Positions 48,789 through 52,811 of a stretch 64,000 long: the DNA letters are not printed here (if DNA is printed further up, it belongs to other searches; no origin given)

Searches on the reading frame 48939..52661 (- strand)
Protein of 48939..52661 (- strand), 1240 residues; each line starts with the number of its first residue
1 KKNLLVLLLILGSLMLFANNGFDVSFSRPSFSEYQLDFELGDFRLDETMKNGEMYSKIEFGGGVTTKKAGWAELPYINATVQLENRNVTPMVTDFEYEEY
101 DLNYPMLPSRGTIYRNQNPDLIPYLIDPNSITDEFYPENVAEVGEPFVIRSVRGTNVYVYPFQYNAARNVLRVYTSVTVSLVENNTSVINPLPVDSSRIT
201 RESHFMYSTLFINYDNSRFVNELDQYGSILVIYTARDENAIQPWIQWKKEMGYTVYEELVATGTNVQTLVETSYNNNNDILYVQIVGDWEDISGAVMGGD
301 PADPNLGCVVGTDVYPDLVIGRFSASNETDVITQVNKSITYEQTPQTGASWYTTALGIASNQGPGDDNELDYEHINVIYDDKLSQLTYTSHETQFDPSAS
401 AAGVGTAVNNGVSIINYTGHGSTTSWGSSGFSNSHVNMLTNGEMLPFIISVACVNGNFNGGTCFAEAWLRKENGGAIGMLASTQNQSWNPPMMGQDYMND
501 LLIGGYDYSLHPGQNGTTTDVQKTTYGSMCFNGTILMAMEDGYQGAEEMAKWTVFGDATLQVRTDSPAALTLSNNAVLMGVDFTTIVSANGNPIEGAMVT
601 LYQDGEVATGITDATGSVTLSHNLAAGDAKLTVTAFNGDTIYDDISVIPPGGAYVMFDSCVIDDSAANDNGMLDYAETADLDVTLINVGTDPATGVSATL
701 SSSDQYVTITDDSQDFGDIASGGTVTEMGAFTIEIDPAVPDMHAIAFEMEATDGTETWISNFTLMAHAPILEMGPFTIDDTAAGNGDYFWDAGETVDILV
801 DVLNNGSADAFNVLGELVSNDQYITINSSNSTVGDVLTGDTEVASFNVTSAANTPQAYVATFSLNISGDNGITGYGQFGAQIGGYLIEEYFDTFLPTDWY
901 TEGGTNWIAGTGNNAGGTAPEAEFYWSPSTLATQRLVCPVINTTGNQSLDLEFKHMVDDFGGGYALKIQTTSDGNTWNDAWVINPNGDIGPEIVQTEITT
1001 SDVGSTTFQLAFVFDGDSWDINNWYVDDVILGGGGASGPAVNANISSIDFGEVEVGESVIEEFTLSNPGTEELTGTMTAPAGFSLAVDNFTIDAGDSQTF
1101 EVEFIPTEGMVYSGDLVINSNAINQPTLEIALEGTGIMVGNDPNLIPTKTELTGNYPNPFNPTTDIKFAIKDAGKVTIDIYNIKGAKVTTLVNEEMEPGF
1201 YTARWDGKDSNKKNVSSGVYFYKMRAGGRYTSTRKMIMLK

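Call 84: search_protein_families(library=pfam, max_evalue=0.00001, proteins=[window:48939-52661:-])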
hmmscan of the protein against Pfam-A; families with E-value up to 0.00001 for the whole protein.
window:48939-52661:- (1240 aa): 8 families
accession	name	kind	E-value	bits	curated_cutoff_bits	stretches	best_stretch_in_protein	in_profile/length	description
PF01364.23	Peptidase_C25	-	7.9e-48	164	23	1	230-561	2-373/374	Peptidase family C25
PF08126.16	Propeptide_C25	-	1.5e-19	70.4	22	1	36-182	24-171/205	Propeptide_C25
PF22544.2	HYDIN_VesB_CFA65-like_Ig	-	3.4e-11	43.7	25.5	1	1046-1134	8-99/100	HYDIN/CFA65/VesB-like, Ig-like domain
PF15780.11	ASH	-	2.4e-09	37.7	27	1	1046-1126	12-96/98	Abnormal spindle-like microcephaly-assoc'd, ASPM-SPD-2-Hydin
PF13860.13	FlgD_ig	-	3.8e-08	33.6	27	1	1171-1226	20-75/79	FlgD Ig-like domain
PF22073.2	Cep192_D4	-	1.3e-07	32.2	35.5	1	1039-1136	2-111/112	Cep192 domain 4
PF18962.6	Por_Secre_tail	-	1.7e-07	31.8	27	1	1156-1237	2-74/75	Secretion system C-terminal sorting domain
PF13620.12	CarboxypepD_reg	-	1.9e-06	28.6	32.3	1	585-646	5-68/82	Carboxypeptidase regulatory-like domain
